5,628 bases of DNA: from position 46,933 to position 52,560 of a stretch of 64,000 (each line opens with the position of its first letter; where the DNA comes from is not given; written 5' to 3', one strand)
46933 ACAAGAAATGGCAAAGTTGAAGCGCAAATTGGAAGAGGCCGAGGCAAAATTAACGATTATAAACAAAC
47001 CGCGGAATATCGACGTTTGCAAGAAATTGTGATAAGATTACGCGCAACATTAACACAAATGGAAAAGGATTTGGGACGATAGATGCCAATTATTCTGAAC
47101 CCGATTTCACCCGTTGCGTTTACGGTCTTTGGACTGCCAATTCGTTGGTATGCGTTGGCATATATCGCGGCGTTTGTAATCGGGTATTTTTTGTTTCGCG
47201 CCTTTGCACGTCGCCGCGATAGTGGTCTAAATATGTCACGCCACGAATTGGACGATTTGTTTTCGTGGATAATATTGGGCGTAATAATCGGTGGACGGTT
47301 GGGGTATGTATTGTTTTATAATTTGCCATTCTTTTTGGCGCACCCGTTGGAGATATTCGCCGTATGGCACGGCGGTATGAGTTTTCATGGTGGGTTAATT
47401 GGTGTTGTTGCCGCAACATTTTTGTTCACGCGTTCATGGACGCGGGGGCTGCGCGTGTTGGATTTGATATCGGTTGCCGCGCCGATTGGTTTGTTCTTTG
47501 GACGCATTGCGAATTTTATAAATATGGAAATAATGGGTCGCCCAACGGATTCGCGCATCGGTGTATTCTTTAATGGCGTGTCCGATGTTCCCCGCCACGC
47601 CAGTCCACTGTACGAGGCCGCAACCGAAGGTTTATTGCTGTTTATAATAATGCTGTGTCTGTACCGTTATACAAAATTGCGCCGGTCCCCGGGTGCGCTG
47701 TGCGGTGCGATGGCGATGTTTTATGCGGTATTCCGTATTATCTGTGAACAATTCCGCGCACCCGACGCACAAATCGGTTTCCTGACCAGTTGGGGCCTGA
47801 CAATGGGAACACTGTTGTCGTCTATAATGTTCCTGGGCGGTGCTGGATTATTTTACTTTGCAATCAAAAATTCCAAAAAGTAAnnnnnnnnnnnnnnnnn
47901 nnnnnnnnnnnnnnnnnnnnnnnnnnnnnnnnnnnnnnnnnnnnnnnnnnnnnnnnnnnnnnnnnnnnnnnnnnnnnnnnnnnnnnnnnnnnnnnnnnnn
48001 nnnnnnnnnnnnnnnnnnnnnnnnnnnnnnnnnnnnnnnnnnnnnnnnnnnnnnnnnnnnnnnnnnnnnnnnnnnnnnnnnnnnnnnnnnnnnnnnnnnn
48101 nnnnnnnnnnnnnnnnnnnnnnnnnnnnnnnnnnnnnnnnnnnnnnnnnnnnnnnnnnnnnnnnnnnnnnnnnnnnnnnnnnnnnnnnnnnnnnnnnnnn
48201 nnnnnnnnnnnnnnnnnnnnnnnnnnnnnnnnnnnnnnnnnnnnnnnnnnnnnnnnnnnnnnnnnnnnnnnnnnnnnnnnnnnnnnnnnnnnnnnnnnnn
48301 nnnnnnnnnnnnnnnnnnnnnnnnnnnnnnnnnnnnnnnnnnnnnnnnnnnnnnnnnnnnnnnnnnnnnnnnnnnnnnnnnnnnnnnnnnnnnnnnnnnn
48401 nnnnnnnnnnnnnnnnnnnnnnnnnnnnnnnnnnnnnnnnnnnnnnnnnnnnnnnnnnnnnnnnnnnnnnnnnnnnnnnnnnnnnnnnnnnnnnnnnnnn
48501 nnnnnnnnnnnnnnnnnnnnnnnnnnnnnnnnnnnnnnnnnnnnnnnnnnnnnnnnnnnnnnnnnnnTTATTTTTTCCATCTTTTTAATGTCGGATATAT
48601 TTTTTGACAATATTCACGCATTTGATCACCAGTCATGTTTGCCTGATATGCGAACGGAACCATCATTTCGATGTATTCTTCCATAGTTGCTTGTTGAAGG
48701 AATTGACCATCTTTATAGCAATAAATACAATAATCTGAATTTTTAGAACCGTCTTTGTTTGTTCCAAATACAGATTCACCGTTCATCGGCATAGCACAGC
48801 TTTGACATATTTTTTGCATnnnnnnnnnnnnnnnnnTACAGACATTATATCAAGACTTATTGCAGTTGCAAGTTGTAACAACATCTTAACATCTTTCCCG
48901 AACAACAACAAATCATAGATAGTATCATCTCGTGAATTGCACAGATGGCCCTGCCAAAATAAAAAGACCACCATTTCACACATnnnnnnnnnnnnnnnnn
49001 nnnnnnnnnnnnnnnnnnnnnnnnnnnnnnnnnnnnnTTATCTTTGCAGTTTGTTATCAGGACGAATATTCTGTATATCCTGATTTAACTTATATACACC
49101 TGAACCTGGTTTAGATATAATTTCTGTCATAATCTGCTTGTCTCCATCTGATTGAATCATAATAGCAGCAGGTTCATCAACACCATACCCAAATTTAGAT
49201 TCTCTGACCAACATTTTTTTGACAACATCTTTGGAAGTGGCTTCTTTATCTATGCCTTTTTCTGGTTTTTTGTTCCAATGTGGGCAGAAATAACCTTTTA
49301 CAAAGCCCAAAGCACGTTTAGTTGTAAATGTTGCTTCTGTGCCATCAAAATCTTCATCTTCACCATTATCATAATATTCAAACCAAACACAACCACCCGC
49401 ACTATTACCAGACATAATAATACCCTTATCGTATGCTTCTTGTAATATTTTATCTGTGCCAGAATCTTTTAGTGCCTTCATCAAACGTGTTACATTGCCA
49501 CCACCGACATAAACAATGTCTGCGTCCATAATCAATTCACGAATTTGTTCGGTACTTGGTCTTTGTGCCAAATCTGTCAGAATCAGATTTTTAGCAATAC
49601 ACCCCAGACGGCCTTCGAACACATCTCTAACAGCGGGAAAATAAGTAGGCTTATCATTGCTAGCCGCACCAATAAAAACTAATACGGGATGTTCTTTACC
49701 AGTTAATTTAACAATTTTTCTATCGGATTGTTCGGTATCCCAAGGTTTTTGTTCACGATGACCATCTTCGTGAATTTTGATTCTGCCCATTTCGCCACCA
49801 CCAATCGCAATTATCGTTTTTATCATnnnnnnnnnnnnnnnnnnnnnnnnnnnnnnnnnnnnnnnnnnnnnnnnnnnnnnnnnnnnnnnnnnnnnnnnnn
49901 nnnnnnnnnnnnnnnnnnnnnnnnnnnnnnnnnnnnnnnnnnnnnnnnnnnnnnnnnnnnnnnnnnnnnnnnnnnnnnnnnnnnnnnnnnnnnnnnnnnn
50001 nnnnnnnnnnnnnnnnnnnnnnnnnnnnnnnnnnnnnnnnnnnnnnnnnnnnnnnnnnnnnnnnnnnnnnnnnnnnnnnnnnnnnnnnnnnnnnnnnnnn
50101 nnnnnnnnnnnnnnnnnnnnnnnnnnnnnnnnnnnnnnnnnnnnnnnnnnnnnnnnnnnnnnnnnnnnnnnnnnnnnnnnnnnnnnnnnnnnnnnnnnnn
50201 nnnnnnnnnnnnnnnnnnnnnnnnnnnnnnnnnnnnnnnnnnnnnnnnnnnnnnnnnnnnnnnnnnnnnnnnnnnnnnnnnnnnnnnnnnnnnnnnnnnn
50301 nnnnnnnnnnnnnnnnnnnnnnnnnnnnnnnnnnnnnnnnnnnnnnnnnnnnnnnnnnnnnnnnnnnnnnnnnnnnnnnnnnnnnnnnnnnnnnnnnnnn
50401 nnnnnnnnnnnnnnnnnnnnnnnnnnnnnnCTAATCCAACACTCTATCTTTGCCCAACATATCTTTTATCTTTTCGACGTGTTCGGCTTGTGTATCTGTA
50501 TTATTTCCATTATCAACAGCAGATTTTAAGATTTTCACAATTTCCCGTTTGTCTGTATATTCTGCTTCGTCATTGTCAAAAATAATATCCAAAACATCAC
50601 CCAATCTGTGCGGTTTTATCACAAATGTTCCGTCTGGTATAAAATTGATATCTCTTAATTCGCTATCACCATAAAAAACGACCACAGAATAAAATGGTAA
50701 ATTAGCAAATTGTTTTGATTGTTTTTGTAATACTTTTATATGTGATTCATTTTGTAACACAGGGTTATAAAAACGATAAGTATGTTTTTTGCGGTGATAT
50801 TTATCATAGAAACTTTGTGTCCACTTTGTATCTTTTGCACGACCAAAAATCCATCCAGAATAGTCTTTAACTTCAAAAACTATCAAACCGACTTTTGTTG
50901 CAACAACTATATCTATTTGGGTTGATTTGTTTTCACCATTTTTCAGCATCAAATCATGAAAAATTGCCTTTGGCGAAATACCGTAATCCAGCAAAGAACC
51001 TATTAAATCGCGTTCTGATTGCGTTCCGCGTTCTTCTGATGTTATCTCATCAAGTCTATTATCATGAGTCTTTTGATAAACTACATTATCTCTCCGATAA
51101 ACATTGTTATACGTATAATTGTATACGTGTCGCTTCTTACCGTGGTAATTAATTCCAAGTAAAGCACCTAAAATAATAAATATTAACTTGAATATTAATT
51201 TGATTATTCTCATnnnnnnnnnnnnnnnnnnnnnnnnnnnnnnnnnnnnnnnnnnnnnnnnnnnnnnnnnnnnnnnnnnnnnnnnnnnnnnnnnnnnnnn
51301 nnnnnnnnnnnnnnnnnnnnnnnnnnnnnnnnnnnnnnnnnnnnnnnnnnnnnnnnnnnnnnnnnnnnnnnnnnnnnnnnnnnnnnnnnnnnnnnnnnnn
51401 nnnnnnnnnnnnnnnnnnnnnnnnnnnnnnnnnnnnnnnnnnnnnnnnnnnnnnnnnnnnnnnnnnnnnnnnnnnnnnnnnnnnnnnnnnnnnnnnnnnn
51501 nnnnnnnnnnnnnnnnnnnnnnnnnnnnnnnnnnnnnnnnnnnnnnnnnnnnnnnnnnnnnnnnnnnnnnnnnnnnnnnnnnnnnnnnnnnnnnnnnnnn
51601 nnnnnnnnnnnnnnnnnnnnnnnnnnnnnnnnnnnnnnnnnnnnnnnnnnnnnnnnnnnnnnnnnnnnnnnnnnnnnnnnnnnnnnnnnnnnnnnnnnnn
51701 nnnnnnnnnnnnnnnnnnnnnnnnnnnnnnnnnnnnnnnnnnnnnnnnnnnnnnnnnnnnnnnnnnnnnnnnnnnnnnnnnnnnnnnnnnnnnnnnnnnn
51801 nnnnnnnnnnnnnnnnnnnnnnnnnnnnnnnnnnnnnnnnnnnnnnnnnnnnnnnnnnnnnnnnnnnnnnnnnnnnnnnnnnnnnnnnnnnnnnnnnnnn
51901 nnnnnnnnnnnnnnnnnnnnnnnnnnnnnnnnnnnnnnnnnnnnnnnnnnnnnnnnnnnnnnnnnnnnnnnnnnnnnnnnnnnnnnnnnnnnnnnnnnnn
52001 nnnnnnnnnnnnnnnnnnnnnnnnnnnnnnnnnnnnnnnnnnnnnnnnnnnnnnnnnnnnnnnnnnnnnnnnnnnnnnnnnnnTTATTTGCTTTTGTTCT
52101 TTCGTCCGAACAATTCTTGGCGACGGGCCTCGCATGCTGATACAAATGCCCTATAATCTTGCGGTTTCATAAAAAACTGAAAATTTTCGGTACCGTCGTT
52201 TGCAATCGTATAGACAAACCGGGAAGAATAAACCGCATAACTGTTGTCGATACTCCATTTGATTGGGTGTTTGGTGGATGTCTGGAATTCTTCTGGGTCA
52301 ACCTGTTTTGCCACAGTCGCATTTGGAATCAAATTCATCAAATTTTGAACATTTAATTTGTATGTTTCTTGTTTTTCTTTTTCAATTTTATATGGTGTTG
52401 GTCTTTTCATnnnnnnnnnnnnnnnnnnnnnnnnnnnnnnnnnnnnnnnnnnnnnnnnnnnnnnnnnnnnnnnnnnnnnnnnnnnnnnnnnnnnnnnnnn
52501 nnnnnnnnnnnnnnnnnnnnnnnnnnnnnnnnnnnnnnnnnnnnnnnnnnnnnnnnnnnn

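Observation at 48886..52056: tRNA-Glu-anchored array of gene cassettes separated by a 74-nt tripartite unit, with no recombinase in sight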

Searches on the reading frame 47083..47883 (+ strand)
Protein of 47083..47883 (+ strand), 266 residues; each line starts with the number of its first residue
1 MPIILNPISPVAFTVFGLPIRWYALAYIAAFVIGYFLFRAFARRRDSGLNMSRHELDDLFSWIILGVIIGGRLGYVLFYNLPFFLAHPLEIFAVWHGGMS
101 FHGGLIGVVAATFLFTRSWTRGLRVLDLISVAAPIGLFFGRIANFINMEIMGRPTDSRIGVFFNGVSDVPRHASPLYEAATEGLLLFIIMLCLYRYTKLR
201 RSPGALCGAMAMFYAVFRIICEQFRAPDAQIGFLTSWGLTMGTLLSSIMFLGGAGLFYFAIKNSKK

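Call 42: find_encoding_contigs(protein=window:47083-47883:+, flank=10000, max_places=10)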
Protein window:47083-47883:+ (266 aa): 23 contigs read that carry it; 6 places shown.
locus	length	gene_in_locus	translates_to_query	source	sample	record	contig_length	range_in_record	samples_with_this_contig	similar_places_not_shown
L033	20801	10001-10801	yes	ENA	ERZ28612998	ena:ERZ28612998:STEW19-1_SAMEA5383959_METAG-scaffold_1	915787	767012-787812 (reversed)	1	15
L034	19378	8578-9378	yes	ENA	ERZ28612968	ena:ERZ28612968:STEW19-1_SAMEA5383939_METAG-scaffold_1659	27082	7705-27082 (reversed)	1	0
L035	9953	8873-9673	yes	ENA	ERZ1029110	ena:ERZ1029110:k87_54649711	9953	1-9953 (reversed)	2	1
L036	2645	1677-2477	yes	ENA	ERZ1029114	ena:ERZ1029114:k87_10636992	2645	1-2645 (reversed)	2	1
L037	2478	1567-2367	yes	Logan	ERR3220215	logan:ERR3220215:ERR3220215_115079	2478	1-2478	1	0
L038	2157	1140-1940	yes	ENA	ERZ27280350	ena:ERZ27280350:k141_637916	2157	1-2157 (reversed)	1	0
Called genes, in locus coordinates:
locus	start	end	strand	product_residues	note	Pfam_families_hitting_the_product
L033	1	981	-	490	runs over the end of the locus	PF00589:Phage_integrase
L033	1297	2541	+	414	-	PF01136:Peptidase_U32, PF16325:Peptidase_U32_C (faint)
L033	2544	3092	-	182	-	-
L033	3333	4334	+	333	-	-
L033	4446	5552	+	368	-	-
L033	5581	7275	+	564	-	-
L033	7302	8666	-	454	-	PF00587:tRNA-synt_2b, PF03129:HGTP_anticodon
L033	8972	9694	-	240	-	PF01027:Bax1-I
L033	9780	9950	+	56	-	-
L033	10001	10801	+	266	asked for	PF01790:LGT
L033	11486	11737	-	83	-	PF12674:Zn_ribbon_2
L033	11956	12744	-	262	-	PF03575:Peptidase_S51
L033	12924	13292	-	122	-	-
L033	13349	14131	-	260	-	PF08378:NERD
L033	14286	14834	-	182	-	PF14437:MafB19-deam, PF00383:dCMP_cyt_deam_1, PF14439:Bd3614-deam (weak)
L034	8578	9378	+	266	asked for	PF01790:LGT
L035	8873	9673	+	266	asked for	PF01790:LGT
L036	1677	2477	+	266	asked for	PF01790:LGT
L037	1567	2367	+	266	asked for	PF01790:LGT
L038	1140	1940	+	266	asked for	PF01790:LGT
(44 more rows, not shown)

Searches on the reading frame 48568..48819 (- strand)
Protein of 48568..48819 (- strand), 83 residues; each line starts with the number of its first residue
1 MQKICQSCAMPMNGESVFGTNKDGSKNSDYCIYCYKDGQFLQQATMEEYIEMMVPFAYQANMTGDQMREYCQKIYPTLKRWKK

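Call 18: search_protein_families(library=pfam, proteins=[window:48568-48819:-], max_evalue=0.01)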
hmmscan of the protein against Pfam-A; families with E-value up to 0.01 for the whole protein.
window:48568-48819:- (83 aa): 2 families
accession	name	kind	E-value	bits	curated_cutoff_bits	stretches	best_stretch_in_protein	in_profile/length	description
PF12674.12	Zn_ribbon_2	-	8.7e-30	103.7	22.5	1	4-82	1-81/81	Putative zinc ribbon domain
PF16487.10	ArgoMid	-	0.0049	17.5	27.5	0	31-72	24-65/83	Mid domain of argonaute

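Call 80: search_protein_families(library=padloc, proteins=[window:48568-48819:-], max_evalue=0.001)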
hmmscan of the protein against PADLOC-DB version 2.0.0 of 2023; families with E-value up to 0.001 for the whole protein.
window:48568-48819:- (83 aa): 0 families

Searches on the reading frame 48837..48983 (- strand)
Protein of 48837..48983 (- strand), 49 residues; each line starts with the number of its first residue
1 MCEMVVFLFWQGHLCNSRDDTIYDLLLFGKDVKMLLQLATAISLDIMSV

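Call 33: find_homologous_proteins(query=A3, max_evalue=0.01)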
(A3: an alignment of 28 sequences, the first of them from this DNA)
Query A3 (28 sequences) (49 aa, profile of the alignment): 105 proteins with E <= 0.01 among 608 candidates.
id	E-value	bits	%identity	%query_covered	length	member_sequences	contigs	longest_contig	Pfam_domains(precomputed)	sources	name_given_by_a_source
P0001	7.4e-20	88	63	71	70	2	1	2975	-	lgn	-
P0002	5.2e-19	85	63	71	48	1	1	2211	-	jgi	-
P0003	7.6e-19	85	67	73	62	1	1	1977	-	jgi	jgi:hypothetical protein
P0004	1.1e-18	84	71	63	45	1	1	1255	-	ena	-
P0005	2.0e-18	83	67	61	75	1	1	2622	-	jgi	-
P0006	2.6e-18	83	56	73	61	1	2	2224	-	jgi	-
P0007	3.3e-18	82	72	65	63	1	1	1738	-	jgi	-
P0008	3.4e-18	82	82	57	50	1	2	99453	-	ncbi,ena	-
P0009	5.7e-18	82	64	67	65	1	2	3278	-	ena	-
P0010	6.2e-18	82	67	73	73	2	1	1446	-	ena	-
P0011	6.2e-18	82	71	63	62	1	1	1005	-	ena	-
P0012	8.4e-18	81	68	69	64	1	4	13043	-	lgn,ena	-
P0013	9.4e-18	81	71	71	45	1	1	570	-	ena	-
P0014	9.9e-18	81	66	65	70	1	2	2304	-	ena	-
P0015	1.5e-17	80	100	100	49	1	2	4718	-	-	-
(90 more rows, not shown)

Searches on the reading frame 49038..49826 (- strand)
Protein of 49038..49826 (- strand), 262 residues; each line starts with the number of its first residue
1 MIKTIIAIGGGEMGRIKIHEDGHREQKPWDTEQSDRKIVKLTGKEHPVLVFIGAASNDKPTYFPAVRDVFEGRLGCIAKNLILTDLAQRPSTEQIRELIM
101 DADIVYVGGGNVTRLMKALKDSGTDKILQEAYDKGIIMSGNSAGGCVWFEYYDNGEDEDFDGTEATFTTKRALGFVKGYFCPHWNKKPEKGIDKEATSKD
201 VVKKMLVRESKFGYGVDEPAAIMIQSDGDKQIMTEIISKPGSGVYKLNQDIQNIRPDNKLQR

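Call 18: search_protein_families(library=pfam, proteins=[window:49038-49826:-], max_evalue=0.01)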
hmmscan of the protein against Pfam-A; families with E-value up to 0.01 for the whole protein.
window:49038-49826:- (262 aa): 1 family
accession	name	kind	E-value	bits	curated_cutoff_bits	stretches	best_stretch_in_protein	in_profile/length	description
PF03575.23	Peptidase_S51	-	5.2e-34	118.2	23.9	1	32-228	16-202/206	Peptidase family S51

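Call 80: search_protein_families(library=padloc, proteins=[window:49038-49826:-], max_evalue=0.001)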
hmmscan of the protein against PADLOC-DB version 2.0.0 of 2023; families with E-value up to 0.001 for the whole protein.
window:49038-49826:- (262 aa): 0 families

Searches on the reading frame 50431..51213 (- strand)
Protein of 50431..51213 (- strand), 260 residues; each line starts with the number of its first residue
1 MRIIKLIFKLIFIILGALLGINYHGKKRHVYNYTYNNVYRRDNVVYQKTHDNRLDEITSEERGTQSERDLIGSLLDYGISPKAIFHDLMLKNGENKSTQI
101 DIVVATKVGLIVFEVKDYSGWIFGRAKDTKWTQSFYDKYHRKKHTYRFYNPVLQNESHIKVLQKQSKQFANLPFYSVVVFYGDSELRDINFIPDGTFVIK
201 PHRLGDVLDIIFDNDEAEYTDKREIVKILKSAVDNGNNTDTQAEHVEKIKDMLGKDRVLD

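Call 18: search_protein_families(library=pfam, proteins=[window:50431-51213:-], max_evalue=0.01)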
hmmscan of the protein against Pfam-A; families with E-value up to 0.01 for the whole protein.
window:50431-51213:- (260 aa): 1 family
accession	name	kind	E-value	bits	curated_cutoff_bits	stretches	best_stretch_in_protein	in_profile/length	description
PF08378.17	NERD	-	2.2e-24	86.5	22.1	1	63-180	2-110/111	Nuclease-related domain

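Call 80: search_protein_families(library=padloc, proteins=[window:50431-51213:-], max_evalue=0.001)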
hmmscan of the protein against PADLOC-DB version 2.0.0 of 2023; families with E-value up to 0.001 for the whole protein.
window:50431-51213:- (260 aa): 1 family
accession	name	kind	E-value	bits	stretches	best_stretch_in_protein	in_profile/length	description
PDLC02512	PglW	-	9.7e-05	18.4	1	93-187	45-137/1403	PglW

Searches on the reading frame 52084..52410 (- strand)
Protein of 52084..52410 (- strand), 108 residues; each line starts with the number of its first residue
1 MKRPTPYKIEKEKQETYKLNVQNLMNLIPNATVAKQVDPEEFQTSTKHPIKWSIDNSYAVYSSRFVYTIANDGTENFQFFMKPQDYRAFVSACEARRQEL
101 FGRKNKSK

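Call 18: search_protein_families(library=pfam, proteins=[window:52084-52410:-], max_evalue=0.01)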
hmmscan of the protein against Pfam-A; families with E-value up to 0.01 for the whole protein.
window:52084-52410:- (108 aa): 1 family
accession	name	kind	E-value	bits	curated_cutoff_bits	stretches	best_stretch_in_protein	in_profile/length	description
PF12500.13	TRSP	-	0.0058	16.9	25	1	13-97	32-116/128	TRSP domain C terminus to PRTase_2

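Call 80: search_protein_families(library=padloc, proteins=[window:52084-52410:-], max_evalue=0.001)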
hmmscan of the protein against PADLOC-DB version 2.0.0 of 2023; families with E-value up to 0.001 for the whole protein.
window:52084-52410:- (108 aa): 0 families
